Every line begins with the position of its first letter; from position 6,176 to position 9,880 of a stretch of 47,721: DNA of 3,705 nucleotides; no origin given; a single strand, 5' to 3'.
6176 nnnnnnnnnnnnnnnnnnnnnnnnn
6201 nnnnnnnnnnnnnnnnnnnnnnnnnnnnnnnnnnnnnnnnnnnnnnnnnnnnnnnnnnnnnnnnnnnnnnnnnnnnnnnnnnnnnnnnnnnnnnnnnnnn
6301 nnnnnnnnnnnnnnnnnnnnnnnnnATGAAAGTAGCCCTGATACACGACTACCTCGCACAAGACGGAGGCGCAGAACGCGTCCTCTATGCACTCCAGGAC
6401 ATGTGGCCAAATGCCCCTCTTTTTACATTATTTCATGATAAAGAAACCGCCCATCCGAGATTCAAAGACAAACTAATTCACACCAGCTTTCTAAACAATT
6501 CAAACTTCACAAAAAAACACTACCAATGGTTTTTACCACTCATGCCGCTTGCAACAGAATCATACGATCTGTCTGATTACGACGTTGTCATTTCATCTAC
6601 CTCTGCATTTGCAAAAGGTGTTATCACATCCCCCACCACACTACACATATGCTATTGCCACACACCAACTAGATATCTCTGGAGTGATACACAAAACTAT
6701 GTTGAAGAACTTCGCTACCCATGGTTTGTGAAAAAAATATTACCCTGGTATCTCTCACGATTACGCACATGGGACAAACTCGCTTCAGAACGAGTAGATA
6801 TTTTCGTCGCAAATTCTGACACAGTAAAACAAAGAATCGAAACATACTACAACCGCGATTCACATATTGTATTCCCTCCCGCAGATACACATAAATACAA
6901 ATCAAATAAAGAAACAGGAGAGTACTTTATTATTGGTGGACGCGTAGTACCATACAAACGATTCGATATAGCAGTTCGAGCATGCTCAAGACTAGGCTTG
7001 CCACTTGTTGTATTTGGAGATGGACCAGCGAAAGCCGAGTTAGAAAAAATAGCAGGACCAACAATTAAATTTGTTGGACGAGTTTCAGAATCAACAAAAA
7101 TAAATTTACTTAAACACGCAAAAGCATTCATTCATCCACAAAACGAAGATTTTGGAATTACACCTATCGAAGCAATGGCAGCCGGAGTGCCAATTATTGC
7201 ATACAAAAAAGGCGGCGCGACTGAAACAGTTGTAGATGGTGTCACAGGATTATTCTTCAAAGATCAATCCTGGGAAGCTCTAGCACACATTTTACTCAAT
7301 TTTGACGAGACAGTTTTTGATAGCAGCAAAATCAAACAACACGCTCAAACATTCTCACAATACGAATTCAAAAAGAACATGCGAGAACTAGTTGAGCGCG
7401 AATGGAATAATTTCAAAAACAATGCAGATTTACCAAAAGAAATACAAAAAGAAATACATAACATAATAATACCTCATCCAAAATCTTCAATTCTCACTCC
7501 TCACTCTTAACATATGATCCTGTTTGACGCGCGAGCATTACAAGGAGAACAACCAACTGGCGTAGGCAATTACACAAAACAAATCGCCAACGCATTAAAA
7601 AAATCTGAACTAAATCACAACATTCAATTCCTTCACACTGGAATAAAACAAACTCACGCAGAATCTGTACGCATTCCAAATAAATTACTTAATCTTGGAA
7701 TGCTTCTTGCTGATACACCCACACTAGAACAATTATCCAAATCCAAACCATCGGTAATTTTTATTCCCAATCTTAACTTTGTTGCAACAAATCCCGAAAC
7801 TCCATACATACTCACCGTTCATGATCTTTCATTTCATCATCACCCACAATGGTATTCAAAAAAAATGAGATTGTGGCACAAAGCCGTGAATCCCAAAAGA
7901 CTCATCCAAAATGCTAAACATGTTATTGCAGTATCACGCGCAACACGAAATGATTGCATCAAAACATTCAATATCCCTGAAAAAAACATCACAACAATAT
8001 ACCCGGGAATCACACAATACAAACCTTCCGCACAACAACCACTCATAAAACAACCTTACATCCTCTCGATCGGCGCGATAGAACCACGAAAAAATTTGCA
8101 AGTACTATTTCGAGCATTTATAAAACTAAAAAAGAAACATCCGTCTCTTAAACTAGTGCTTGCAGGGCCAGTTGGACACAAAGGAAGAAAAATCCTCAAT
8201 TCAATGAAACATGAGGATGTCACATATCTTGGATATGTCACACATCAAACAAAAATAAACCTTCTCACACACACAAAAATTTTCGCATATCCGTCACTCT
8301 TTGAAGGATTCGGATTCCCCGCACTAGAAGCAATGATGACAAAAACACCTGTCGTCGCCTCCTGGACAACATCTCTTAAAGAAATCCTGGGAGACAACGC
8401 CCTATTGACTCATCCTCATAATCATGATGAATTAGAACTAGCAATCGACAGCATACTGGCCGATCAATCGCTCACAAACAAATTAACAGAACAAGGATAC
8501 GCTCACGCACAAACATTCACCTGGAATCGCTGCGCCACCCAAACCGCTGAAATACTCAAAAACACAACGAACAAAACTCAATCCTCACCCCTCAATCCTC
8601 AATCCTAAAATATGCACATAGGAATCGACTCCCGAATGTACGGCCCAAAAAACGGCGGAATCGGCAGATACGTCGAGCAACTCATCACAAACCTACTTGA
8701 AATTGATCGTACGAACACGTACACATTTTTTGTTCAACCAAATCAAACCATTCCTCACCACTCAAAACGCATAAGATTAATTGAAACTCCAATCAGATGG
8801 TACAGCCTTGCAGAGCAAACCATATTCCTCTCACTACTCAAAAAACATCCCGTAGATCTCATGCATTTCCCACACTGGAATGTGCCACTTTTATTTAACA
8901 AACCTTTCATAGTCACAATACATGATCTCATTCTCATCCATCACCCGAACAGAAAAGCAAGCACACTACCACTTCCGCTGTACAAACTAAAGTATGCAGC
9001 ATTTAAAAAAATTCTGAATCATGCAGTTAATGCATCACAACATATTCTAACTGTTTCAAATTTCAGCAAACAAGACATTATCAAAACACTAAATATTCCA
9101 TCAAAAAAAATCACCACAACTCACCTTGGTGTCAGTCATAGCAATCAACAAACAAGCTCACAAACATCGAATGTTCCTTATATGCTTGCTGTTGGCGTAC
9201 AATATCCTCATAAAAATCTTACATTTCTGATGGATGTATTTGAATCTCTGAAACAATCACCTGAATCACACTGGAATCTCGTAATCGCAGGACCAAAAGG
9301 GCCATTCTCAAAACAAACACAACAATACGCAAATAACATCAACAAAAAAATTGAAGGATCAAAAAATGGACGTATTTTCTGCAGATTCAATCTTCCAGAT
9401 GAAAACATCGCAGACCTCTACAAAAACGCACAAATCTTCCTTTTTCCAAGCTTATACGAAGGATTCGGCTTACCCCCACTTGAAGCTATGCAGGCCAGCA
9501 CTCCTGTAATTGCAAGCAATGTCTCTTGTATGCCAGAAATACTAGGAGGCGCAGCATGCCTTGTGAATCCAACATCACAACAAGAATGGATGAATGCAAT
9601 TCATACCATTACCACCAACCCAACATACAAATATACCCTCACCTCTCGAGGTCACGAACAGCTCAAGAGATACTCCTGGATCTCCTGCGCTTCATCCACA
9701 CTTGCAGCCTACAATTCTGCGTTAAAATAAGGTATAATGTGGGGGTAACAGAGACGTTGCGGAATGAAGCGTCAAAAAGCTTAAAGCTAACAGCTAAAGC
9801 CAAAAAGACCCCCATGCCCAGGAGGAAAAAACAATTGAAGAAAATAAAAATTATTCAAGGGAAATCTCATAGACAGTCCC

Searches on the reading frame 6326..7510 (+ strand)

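Call 79: search_protein_families(library=pfam, max_evalue=0.00001, proteins=[window:6326-7510:+])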
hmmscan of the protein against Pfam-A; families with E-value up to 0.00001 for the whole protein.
window:6326-7510:+ (394 aa): 4 families
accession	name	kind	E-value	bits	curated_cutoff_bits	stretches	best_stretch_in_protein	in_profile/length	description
PF00534.26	Glycos_transf_1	-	1.6e-28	99.8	26.4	1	191-323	7-152/172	Glycosyl transferases group 1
PF13692.12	Glyco_trans_1_4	-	8.6e-21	75.1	27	1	202-323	5-136/142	Glycosyl transferases group 1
PF13439.12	Glyco_transf_4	-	2.3e-07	31.4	28.5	1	14-188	2-168/170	Glycosyltransferase Family 4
PF20706.3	GT4-conflict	-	3.7e-06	26.6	26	1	194-304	193-322/385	Family 4 Glycosyltransferase in conflict systems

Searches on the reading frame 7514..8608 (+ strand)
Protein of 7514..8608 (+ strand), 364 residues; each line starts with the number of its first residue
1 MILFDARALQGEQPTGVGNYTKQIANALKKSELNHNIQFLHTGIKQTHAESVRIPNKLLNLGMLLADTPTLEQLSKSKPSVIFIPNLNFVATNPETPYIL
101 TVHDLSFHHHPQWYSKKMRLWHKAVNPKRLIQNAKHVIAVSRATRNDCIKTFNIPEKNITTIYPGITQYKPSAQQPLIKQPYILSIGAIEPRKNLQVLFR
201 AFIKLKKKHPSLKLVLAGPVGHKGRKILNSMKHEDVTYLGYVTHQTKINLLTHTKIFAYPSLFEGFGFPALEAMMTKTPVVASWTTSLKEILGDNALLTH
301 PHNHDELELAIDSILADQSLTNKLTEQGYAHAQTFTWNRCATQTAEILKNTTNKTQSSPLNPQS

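Call 79: search_protein_families(library=pfam, max_evalue=0.00001, proteins=[window:7514-8608:+])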
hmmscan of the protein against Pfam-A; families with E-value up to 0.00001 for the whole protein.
window:7514-8608:+ (364 aa): 5 families
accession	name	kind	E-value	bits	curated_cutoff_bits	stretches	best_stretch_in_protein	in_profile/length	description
PF00534.26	Glycos_transf_1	-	4.6e-32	111.4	26.4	1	179-330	14-171/172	Glycosyl transferases group 1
PF13692.12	Glyco_trans_1_4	-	7.9e-24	85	27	1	181-317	2-142/142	Glycosyl transferases group 1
PF13439.12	Glyco_transf_4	-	1.4e-15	58.2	28.5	1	15-166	2-166/170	Glycosyltransferase Family 4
PF20706.3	GT4-conflict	-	2.9e-13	50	26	1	115-298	128-324/385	Family 4 Glycosyltransferase in conflict systems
PF13579.12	Glyco_trans_4_4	-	7.5e-08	33.3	29.7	1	15-165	1-158/158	Glycosyl transferase 4-like domain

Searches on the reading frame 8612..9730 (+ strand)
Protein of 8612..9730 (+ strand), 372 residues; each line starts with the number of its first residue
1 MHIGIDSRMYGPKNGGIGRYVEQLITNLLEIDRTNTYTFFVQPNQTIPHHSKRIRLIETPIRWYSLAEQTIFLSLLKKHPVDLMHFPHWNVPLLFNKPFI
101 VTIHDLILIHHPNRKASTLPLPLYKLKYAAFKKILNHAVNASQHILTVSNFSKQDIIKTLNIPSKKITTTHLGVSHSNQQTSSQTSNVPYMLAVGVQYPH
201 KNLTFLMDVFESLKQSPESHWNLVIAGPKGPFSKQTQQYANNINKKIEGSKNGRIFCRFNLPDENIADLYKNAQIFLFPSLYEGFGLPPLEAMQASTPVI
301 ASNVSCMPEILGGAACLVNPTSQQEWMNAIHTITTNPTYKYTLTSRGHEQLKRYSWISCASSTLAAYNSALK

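Call 79: search_protein_families(library=pfam, max_evalue=0.00001, proteins=[window:8612-9730:+])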
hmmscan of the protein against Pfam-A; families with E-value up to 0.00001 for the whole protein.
window:8612-9730:+ (372 aa): 4 families
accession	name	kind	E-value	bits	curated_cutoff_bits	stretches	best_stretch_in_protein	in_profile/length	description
PF00534.26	Glycos_transf_1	-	2.4e-26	92.7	26.4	1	186-338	13-160/172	Glycosyl transferases group 1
PF13692.12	Glyco_trans_1_4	-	2.4e-24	86.6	27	1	190-335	3-141/142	Glycosyl transferases group 1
PF13439.12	Glyco_transf_4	-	1e-13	52.1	28.5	1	15-176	2-168/170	Glycosyltransferase Family 4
PF20706.3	GT4-conflict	-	6e-13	49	26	1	165-361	172-383/385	Family 4 Glycosyltransferase in conflict systems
